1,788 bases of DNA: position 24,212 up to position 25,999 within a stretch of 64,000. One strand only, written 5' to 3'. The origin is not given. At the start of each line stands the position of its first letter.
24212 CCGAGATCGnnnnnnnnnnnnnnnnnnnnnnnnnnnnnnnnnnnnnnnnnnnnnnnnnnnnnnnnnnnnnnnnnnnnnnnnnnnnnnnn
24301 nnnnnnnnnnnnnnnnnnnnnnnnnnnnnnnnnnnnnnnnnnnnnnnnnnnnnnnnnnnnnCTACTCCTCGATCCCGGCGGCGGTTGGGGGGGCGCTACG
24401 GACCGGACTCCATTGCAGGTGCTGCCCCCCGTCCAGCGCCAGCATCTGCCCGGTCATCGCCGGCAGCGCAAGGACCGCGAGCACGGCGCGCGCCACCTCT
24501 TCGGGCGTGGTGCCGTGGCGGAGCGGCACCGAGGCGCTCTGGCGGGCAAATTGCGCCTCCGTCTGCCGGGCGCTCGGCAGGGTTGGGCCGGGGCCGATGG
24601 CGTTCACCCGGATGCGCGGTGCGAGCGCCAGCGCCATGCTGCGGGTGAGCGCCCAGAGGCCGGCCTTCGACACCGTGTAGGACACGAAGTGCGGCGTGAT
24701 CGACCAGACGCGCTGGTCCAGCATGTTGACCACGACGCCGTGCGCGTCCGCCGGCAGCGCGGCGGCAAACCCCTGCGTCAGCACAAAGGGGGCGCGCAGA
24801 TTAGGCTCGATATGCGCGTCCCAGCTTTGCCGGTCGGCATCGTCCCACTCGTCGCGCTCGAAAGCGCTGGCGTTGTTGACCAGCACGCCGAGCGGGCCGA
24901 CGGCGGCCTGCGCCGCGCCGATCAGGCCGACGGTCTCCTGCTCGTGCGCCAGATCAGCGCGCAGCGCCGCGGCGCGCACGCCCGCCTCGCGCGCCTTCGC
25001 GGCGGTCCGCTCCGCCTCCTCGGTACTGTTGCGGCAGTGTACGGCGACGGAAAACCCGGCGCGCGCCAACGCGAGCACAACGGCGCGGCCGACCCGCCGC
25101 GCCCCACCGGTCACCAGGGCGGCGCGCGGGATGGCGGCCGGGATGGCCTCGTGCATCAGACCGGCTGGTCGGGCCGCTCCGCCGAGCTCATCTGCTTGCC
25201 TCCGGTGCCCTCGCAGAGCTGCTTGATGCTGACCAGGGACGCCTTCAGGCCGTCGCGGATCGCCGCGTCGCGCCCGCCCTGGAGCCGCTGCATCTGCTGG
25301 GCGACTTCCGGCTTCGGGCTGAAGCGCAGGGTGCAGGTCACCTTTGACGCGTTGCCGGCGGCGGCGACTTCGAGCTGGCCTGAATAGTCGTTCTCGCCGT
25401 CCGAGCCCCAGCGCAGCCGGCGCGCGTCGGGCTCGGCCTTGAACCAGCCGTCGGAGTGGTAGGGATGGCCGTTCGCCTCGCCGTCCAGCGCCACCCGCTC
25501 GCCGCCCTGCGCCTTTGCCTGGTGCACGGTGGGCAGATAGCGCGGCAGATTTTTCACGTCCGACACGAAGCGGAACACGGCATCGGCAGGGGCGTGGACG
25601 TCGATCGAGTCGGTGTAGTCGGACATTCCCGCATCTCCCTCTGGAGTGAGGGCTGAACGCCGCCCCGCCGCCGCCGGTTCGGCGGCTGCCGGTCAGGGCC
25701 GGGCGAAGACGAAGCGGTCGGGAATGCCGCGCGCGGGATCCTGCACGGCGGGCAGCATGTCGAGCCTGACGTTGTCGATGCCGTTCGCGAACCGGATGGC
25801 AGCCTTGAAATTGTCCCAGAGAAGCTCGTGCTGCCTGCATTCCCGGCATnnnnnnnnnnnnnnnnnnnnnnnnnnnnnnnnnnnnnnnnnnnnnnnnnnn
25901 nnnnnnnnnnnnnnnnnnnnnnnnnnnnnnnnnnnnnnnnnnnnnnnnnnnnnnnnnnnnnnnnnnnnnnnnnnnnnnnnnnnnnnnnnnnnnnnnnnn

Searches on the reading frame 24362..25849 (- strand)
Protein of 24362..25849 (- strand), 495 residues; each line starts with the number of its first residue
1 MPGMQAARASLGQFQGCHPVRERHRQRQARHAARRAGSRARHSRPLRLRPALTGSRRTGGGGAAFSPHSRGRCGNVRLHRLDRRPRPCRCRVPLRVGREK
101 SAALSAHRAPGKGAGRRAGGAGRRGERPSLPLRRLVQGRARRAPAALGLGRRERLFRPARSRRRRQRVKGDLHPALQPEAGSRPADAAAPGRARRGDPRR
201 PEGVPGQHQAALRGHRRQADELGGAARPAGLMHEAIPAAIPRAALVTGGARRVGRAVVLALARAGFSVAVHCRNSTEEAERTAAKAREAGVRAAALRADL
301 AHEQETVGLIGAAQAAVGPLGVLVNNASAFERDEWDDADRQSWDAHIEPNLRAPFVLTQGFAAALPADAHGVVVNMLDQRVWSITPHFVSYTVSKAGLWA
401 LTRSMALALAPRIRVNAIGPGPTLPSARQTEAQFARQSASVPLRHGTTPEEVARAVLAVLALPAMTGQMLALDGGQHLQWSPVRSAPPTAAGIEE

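Call 33: search_protein_families(library=pfam, proteins=[window:24362-25849:-], max_evalue=0.0001)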
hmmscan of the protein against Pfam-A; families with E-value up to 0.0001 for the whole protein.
window:24362-25849:- (495 aa): 3 families
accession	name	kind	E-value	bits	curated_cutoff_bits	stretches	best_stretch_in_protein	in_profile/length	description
PF00106.31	adh_short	-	5.1e-36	124.4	26.6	1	243-429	2-188/195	short chain dehydrogenase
PF13561.12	adh_short_C2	-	1.9e-34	119.7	27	1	251-477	6-236/236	Enoyl-(Acyl carrier protein) reductase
PF08659.16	KR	-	5e-08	33.5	22.6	1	245-361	4-123/180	KR domain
